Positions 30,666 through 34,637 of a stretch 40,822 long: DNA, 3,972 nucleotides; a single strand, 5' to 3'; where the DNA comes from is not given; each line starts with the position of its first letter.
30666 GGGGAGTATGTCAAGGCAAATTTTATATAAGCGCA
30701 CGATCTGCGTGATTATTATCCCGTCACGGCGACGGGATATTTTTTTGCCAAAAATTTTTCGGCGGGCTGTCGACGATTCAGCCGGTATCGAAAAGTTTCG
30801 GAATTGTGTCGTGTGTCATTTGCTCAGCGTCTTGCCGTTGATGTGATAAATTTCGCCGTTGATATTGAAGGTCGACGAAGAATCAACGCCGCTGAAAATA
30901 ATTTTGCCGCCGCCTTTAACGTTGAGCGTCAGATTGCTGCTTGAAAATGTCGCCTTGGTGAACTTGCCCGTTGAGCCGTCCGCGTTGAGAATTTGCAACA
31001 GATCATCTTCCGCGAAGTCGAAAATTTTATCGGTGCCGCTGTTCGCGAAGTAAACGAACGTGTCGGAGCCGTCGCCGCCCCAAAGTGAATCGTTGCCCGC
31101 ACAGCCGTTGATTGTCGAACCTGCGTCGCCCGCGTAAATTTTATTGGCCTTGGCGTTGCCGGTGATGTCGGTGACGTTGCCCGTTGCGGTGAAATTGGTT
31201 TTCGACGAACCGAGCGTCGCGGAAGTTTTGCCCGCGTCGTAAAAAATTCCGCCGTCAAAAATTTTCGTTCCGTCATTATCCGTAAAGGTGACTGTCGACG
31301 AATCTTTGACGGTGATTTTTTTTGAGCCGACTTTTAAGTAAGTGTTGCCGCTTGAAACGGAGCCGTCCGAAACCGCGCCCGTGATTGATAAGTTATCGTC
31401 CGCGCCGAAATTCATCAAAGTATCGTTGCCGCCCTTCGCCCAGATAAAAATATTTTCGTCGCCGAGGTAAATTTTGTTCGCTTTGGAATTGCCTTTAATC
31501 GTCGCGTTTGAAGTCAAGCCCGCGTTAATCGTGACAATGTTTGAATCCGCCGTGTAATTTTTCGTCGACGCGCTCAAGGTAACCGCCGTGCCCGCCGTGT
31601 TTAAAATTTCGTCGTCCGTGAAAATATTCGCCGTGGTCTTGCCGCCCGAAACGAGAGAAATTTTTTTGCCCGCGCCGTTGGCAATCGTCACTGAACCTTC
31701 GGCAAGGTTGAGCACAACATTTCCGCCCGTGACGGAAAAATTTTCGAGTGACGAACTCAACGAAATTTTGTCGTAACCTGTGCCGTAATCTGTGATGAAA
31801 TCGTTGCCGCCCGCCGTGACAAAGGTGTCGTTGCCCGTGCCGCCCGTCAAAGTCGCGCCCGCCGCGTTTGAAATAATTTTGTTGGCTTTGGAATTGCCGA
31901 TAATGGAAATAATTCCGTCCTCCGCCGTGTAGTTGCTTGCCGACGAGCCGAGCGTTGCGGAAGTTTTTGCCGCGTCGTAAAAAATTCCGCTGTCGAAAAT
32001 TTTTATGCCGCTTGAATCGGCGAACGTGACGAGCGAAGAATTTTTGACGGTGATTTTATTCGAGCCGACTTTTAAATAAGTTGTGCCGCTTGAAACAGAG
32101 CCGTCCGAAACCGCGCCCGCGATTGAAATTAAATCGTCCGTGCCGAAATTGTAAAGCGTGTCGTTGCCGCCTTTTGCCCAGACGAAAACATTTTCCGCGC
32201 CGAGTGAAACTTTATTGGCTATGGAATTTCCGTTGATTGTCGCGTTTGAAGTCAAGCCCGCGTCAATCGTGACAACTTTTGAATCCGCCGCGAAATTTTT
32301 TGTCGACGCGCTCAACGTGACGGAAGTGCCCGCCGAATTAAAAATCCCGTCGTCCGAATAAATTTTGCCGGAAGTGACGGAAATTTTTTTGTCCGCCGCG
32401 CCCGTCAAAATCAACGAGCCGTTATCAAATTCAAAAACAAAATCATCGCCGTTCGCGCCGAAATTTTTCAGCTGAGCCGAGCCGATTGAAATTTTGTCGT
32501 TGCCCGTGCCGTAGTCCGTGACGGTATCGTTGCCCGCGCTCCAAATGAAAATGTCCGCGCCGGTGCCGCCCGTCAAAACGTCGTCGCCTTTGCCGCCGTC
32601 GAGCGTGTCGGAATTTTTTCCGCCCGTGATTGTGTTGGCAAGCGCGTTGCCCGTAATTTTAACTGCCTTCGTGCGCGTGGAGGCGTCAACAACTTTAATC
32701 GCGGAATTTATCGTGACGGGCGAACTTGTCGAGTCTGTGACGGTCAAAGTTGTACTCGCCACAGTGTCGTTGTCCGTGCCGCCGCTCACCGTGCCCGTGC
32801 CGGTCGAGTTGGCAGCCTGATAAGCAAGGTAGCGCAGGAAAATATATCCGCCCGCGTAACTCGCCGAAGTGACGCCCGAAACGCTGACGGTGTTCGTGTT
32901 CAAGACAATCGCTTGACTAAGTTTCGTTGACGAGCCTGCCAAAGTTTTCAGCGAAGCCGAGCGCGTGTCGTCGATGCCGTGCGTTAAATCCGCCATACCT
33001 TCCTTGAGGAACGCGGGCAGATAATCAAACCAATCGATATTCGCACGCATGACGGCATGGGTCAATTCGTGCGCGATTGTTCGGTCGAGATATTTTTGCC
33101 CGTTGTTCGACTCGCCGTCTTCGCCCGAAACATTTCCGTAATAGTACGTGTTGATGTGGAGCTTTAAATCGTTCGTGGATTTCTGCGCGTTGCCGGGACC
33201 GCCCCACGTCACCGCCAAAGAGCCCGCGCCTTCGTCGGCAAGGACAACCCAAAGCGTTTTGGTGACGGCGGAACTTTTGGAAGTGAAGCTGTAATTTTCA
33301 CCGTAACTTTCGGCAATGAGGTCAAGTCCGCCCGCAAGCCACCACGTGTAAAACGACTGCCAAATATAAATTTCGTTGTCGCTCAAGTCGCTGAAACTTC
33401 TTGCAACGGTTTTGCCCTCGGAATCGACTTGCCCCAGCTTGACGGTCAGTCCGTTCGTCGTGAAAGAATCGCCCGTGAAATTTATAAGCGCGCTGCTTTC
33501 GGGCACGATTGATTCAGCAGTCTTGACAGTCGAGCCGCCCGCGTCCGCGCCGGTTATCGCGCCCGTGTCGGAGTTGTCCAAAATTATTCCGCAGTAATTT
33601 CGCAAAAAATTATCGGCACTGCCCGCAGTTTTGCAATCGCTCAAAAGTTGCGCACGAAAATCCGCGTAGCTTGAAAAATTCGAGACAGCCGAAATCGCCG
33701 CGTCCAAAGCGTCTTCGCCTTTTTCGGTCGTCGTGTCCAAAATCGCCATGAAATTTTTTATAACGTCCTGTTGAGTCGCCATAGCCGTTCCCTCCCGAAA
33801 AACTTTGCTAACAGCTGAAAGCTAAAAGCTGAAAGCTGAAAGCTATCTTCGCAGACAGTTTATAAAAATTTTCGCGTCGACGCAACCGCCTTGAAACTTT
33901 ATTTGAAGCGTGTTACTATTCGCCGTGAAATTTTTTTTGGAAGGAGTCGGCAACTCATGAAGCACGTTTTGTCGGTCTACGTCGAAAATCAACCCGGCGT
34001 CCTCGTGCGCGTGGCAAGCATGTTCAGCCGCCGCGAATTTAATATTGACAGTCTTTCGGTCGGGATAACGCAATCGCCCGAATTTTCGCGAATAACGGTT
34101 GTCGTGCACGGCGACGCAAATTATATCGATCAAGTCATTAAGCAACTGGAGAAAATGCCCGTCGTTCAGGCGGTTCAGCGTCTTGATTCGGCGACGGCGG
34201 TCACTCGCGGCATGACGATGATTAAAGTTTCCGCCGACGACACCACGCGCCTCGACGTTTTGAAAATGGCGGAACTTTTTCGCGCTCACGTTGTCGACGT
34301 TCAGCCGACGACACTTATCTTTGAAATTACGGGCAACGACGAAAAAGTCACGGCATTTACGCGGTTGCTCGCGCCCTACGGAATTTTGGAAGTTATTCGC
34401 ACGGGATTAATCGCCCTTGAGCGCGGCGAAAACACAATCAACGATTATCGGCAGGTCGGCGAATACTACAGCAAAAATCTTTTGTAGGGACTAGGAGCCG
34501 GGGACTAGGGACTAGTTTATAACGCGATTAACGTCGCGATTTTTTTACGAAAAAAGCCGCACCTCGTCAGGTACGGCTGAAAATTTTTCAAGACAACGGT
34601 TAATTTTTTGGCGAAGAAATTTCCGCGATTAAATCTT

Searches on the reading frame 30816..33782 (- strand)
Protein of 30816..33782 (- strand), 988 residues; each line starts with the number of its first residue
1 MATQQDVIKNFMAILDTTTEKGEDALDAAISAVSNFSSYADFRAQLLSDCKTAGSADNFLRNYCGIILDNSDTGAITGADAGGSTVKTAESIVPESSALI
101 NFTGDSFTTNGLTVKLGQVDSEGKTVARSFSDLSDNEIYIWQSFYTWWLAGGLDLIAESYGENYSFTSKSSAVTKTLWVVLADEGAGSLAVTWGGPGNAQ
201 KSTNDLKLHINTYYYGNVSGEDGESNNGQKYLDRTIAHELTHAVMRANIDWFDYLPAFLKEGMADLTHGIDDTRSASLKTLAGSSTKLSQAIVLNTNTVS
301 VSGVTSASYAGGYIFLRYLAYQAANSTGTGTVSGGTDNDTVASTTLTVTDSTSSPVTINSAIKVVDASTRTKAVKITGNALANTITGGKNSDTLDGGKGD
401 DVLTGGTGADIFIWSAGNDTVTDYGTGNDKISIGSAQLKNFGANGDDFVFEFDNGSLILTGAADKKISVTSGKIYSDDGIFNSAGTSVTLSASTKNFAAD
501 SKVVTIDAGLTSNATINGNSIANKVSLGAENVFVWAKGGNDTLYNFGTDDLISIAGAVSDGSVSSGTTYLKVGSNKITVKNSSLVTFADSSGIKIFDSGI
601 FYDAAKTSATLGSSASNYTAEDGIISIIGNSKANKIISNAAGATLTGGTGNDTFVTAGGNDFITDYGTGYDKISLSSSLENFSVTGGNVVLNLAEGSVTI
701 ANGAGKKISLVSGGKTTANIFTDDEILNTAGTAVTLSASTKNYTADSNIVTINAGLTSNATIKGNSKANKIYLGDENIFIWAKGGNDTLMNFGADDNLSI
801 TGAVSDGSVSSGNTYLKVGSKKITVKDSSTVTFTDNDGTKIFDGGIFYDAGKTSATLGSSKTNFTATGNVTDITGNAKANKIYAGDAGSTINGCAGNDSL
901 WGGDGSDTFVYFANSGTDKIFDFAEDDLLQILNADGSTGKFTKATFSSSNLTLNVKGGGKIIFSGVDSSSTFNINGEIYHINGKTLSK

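Call 7: search_protein_families(library=pfam, proteins=[window:30816-33782:-], max_evalue=0.01)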
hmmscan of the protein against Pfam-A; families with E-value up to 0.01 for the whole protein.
window:30816-33782:- (988 aa): 2 families
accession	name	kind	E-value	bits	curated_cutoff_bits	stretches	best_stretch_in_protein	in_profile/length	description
PF00353.25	HemolysinCabind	-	2e-10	40.9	23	2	377-411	1-35/36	RTX calcium-binding nonapeptide repeat (4 copies)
PF13485.12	Peptidase_MA_2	-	0.0013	19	32.4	1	233-322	67-157/201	Peptidase MA superfamily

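Call 9: search_protein_families(library=ncbifam, proteins=[window:30816-33782:-], max_evalue=1)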
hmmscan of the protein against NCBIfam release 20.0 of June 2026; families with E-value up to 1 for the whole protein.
window:30816-33782:- (988 aa): 7 families
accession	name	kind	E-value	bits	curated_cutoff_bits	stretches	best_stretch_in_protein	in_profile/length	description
NF033876.2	flagella_HExxH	equivalog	2.3e-40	139.2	205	2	139-330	44-221/384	flagellinolysin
NF052454.1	BtaGlycanEglC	equivalog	7e-21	74.7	700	3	854-966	84-198/459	endo-1,3-1,4-beta-glycanase EglC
NF035945.1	Zn_serralysin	subfamily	1.3e-16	60.9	500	3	375-452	330-414/462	serralysin family metalloprotease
NF050046.1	PueAB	exception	1.7e-15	56.5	670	3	622-801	367-547/616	polyurethane esterase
NF033943.0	RTX_toxin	subfamily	8.1e-13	47.5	1000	2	376-452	763-843/930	RTX family hemolysin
NF046115.1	Ca_rpt_SMc04171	equivalog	4.9e-11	42.5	625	3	311-416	396-493/574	SMc04171 family calcium-binding repeat protein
NF053766.1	ZapA_metallo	exception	0.00019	20.6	940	3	868-924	344-407/483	ZapA family metalloprotease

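Call 13: find_encoding_contigs(protein=window:30816-33782:-, flank=10000, max_places=6)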
Protein window:30816-33782:- (988 aa): no gene with exactly this product is on record in the collection.

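Call 15: find_homologous_proteins(query=window:30816-33782:-, max_evalue=0.00001)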
Query window:30816-33782:- (988 aa): 1954 proteins with E <= 0.00001 among 8000 candidates; the best 120 are listed.
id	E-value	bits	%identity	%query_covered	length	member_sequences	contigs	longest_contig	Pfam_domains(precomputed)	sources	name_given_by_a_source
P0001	0.0e+0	2078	100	100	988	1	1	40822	PF00353.26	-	-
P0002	0.0e+0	1656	77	66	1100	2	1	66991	PF00353.26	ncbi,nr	ncbi:MAG: hypothetical protein IJ685_08255 [Selenomonadaceae bacterium]|nr:hypothetical protein [Sel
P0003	0.0e+0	1434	72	100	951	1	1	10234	PF13485.12,PF00353.26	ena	-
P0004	0.0e+0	1347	65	64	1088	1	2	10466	PF00353.26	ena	-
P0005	0.0e+0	1329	81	68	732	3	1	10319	PF00353.26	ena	-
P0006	0.0e+0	1313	65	65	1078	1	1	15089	PF00353.26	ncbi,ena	-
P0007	0.0e+0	1208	58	65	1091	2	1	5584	PF00353.26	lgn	-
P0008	0.0e+0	1203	58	65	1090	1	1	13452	PF00353.26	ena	-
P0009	0.0e+0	1183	57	65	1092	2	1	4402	PF00353.26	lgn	-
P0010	6.8e-274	930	67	65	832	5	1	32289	PF00353.26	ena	-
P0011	5.0e-273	927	46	80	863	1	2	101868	PF00353.26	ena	-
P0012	2.7e-246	838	67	66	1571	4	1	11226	PF00353.26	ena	-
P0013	2.0e-200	687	34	100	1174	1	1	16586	PF00353.26,PF26059.1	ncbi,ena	-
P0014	2.9e-165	570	39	77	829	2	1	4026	PF00353.26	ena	-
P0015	7.5e-162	559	41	74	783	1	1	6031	PF00353.26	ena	-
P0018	8.5e-158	545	40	68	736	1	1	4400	PF01752.24,PF00353.26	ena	-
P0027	2.1e-139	485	33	94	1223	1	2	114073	PF00353.26,PF26059.1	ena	-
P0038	5.3e-129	450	29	100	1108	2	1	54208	PF00699.26,PF00353.26,PF26059.1,PF25301.1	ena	-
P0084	4.9e-113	397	35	67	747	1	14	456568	PF00353.26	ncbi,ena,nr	ncbi:MAG: hypothetical protein IKO05_01310 [Selenomonadaceae bacterium]|nr:hypothetical protein [Sel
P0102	1.9e-109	385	33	98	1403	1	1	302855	PF00353.26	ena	-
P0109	1.8e-108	382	33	80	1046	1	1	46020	PF00353.26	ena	-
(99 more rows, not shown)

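Call 24: find_encoding_contigs(protein=P0002, flank=10000, max_places=3)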
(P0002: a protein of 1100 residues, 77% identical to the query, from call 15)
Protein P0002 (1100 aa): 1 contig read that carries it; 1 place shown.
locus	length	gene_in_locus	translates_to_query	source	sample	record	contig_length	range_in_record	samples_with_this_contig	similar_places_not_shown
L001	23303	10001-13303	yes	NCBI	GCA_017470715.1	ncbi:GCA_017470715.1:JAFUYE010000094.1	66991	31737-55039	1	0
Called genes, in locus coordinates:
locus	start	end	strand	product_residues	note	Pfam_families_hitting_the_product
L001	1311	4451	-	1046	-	PF00669:Flagellin_N, PF00700:Flagellin_C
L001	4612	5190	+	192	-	PF12464:Mac, PF14602:Hexapep_2 (faint), PF00132:Hexapep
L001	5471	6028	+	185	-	PF02417:Chromate_transp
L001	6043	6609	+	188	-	PF02417:Chromate_transp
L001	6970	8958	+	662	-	PF00456:Transketolase_N, PF02779:Transket_pyr, PF22613:Transketolase_C_1, PF02780:Transketolase_C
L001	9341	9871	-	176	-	PF01842:ACT, PF13291:ACT_4 (weak), PF22629:ACT_AHAS_ss, PF13710:ACT_5, PF10369:ALS_ss_C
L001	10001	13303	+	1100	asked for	PF00353:HemolysinCabind (weak)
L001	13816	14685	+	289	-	PF00763:THF_DHG_CYH, PF02882:THF_DHG_CYH_C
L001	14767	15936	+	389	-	PF00149:Metallophos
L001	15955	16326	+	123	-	PF01042:Ribonuc_L-PSP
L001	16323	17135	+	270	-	PF13175:AAA_15 (faint), PF00005:ABC_tran, PF02463:SMC_N, PF13304:AAA_21 (weak)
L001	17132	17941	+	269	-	PF02463:SMC_N (faint), PF00005:ABC_tran, PF13304:AAA_21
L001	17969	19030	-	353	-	PF00575:S1 (faint), PF13509:S1_2, PF21543:CvfB_2nd (weak), PF17783:WHD_CvfB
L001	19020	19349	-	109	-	PF02410:RsfS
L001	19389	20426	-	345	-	PF03816:LytR_cpsA_psr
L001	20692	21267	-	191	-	PF08668:HDOD (weak), PF01966:HD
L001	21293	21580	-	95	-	-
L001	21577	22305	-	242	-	-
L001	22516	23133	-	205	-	PF01467:CTP_transf_like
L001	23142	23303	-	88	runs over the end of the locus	-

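Call 25: find_encoding_contigs(protein=P0084, flank=10000, max_places=2)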
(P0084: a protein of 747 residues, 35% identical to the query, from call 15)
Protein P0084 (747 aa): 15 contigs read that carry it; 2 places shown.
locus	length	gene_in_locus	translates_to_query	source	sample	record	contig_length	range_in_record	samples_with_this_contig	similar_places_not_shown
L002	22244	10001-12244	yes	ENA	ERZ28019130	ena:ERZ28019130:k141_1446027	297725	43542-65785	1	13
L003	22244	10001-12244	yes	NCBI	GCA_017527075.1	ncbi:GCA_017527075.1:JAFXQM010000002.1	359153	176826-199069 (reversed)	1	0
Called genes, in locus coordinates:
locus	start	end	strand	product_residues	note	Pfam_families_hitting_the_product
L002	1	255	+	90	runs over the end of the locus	-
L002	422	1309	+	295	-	PF01554:MatE (weak), PF07136:DUF1385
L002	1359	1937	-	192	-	PF13100:OstA_2 (faint), PF06835:LptC (faint)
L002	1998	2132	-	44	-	-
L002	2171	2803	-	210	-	PF01578:Cytochrom_C_asm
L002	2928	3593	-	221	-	PF03379:CcmB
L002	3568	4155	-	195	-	PF20703:nSTAND1 (faint), PF00005:ABC_tran, PF13304:AAA_21 (faint)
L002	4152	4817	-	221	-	PF00027:cNMP_binding, PF13545:HTH_Crp_2 (weak)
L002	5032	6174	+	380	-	PF00091:Tubulin, PF12327:FtsZ_C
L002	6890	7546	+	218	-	PF01471:PG_binding_1, PF09374:PG_binding_3 (faint), PF00877:NLPC_P60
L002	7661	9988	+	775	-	PF00188:CAP, PF00353:HemolysinCabind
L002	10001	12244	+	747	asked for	PF00353:HemolysinCabind (weak)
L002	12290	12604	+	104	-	-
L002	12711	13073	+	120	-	-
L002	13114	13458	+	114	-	-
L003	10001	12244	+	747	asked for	PF00353:HemolysinCabind (weak)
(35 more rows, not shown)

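Call 26: find_encoding_contigs(protein=P0102, flank=10000, max_places=2)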
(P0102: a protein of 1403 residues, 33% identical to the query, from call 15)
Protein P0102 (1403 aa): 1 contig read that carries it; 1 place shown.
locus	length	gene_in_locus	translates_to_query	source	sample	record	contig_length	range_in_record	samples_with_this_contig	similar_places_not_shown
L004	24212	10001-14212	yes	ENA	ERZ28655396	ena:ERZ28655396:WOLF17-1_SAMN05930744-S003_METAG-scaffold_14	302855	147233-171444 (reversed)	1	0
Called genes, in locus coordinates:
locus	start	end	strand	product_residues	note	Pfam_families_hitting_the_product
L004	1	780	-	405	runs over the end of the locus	PF00079:Serpin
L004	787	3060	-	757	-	PF01138:RNase_PH, PF03725:RNase_PH_C, PF03726:PNPase, PF01138:RNase_PH, PF00013:KH_1, PF00575:S1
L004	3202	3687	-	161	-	-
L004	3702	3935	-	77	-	-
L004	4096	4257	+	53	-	-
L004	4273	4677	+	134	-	PF13622:4HBT_3 (weak), PF03061:4HBT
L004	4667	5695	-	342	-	PF01075:Glyco_transf_9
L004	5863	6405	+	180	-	-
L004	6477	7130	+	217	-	PF01996:F420_ligase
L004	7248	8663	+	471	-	PF07555:NAGidase, PF21774:NagJ_C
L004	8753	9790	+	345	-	PF00248:Aldo_ket_red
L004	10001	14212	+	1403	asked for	PF00353:HemolysinCabind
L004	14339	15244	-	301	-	PF01180:DHO_dh, PF01207:Dus (weak), PF00977:His_biosynth (weak)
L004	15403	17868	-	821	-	PF00005:ABC_tran (faint), PF02463:SMC_N (faint), PF13175:AAA_15 (faint), PF13191:AAA_16 (faint), PF13481:AAA_25 (faint), PF13555:AAA_29 (faint), PF20703:nSTAND1 (faint), PF17755:UvrA_DNA-bind, +3 more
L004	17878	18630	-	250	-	PF10418:DHODB_Fe-S_bind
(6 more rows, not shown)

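Call 32: search_protein_families(library=ncbifam, proteins=[L001:1311-4451:-], max_evalue=0.01)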
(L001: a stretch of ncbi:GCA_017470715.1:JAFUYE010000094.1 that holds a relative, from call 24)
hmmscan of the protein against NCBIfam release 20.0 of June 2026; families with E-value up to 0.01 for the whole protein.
L001:1311-4451:- (1046 aa): 22 families
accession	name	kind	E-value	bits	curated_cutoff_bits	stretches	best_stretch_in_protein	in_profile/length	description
NF009446.0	PRK12804.1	subfamily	6.5e-30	104.6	352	2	799-955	142-300/301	flagellin Hag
NF006466.0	PRK08869.1-1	subfamily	1.1e-22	81.2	426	2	1-150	1-150/377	flagellin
NF009444.0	PRK12802.1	equivalog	2.5e-22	79.8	332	2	5-142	5-142/282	flagellin domain-containing protein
NF010115.0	PRK13588.1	subfamily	1.2e-20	73.9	503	2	1-150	1-150/514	flagellin B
NF009234.0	PRK12584.1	equivalog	2.1e-20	73.3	752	2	25-150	25-150/510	flagellin A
NF006468.0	PRK08869.1-3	subfamily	2.1e-20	73.2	436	2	1-142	1-142/378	polar flagellin E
NF006264.0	PRK08411.1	subfamily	1.6e-19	70.1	729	2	21-150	21-150/572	flagellin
NF006469.0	PRK08869.1-4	equivalog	1.8e-18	67.1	627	2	1-142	1-142/377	flagellin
NF009448.0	PRK12806.1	equivalog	2.3e-18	66.3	531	2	28-142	28-142/475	flagellin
NF010116.0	PRK13589.1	subfamily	7.4e-17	61.2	983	2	18-150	18-150/576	flagellin A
NF006467.0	PRK08869.1-2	subfamily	2.5e-15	56.5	443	2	874-955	318-399/400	flagellin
NF009449.0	PRK12807.1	subfamily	3.7e-15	56.3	347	2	27-150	25-150/287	flagellin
NF005294.0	PRK06819.1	subfamily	4.7e-12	46.1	387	2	869-955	282-375/376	FliC/FljB family flagellin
NF009445.0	PRK12803.1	equivalog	2.5e-10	40.1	450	1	3-140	1-138/335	flagellin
NF006470.0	PRK08869.1-5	equivalog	4e-10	39.5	423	2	6-317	5-313/388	flagellin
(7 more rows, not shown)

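Call 75: search_protein_families(library=pfam, proteins=[P0027, P0013, P0038, P0018], max_evalue=0.001)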
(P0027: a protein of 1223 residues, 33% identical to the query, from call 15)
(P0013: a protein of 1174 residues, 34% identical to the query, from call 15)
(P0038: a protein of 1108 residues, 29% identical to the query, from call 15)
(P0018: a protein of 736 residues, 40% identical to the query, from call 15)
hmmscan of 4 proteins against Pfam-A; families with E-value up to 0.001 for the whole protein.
P0027 (1223 aa): 1 family
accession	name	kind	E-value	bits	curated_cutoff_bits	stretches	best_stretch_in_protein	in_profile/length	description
PF00353.25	HemolysinCabind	-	2.4e-33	114.1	23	6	888-922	2-36/36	RTX calcium-binding nonapeptide repeat (4 copies)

P0013 (1174 aa): 2 families
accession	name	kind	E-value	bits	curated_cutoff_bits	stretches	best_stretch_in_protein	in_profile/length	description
PF00353.25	HemolysinCabind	-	2.9e-95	311.9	23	16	1060-1094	2-36/36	RTX calcium-binding nonapeptide repeat (4 copies)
PF22647.2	EF_0837-like_N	-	5.4e-05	23.7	27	0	613-628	33-48/48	Deacetylase EF_0837-like composite domain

P0038 (1108 aa): 3 families
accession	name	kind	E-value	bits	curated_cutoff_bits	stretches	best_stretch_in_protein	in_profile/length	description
PF00353.25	HemolysinCabind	-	1.6e-73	242.4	23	12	723-757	2-36/36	RTX calcium-binding nonapeptide repeat (4 copies)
PF25301.1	CUT_C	-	1.1e-05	25.6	30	0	818-863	40-85/125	Cuticlin C-terminal domain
PF00699.25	Urease_beta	-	1.9e-05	25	25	0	678-713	9-44/98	Urease beta subunit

P0018 (736 aa): 2 families
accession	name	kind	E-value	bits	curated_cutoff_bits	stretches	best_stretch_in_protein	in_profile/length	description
PF00353.25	HemolysinCabind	-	2.6e-34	117.2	23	5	653-686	2-35/36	RTX calcium-binding nonapeptide repeat (4 copies)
PF01752.23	Peptidase_M9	-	2e-05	24.5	26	1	257-349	189-281/289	Collagenase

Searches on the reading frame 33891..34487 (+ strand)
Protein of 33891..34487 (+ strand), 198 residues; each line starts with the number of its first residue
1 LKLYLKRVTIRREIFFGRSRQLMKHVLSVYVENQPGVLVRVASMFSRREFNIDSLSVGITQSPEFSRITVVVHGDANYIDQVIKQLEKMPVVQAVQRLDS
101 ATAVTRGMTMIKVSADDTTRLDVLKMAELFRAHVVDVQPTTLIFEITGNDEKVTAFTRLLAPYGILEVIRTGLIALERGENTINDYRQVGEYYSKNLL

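Call 11: search_protein_families(library=pfam, proteins=[window:33891-34487:+], max_evalue=0.001)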
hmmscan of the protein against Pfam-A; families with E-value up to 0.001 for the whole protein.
window:33891-34487:+ (198 aa): 5 families
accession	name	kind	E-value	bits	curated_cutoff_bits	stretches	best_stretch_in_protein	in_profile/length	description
PF10369.15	ALS_ss_C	-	1.7e-29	102.1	23.2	1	106-179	1-74/74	Small subunit of acetolactate synthase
PF22629.2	ACT_AHAS_ss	-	1.5e-23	83.1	27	1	27-92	1-65/67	AHAS small subunit-like ACT domain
PF13710.12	ACT_5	-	6e-14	52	27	1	33-94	1-61/62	ACT domain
PF01842.31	ACT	-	3.4e-13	49.5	27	1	25-89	1-64/66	ACT domain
PF13291.12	ACT_4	-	3.6e-06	28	27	1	27-97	9-80/80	ACT domain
